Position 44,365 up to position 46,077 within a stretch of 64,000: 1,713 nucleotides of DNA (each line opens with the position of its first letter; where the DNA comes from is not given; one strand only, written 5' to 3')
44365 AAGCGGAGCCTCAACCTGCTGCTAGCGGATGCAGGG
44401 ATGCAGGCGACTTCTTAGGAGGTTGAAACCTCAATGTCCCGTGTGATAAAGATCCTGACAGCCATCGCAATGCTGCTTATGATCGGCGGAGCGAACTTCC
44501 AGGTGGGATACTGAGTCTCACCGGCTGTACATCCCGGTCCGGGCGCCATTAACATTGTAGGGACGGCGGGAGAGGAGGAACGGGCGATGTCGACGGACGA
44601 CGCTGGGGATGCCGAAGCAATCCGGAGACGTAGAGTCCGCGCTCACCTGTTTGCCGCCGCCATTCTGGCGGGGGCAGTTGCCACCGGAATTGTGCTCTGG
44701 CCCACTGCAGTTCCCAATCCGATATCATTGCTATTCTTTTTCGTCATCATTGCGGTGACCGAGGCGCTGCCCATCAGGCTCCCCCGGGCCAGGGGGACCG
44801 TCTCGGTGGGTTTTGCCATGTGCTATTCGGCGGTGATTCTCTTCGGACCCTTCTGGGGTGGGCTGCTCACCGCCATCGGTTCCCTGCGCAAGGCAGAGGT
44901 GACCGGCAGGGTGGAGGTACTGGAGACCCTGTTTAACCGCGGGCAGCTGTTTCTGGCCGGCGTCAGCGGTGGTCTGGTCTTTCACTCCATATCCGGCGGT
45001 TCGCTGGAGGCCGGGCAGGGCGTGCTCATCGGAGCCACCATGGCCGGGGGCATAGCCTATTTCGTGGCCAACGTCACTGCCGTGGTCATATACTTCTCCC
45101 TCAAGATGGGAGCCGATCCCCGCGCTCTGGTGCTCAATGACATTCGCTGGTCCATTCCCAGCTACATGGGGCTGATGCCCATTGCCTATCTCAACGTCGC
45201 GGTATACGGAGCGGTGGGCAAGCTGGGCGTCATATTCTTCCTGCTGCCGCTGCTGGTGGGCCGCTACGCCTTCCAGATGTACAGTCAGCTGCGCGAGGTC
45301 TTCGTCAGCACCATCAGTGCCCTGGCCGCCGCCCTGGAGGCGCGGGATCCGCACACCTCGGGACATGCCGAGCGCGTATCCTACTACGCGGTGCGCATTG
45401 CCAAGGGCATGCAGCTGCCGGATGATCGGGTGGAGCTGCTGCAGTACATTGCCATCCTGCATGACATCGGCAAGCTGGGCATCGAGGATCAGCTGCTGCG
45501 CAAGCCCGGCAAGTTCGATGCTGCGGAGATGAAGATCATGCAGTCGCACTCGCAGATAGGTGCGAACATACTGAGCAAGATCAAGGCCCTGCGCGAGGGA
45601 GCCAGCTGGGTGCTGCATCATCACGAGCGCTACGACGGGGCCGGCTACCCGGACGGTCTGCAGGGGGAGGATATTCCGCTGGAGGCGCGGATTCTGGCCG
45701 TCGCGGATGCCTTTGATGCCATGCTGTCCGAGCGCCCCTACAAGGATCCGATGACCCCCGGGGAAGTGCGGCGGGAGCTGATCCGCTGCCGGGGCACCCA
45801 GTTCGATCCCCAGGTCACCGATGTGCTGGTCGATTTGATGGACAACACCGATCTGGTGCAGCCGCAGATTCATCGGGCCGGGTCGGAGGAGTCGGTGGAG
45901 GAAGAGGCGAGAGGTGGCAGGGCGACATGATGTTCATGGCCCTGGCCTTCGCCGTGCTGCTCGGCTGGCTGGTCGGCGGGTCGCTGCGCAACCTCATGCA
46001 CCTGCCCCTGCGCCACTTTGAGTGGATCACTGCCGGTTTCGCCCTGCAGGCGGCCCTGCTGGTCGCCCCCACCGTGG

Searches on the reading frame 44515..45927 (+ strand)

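Call 46: search_protein_families(library=pfam, proteins=[window:44515-45927:+], max_evalue=0.00001)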
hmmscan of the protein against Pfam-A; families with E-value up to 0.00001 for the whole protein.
window:44515-45927:+ (471 aa): 3 families
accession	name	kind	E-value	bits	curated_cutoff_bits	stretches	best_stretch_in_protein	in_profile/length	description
PF13487.12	HD_5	-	8.3e-37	127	27.2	1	270-434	3-170/170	HD domain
PF01966.28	HD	-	2.7e-24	86.1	22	1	283-403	3-116/116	HD domain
PF20972.2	MASE9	-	8.9e-07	29.5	24.3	1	127-252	78-195/203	MASE9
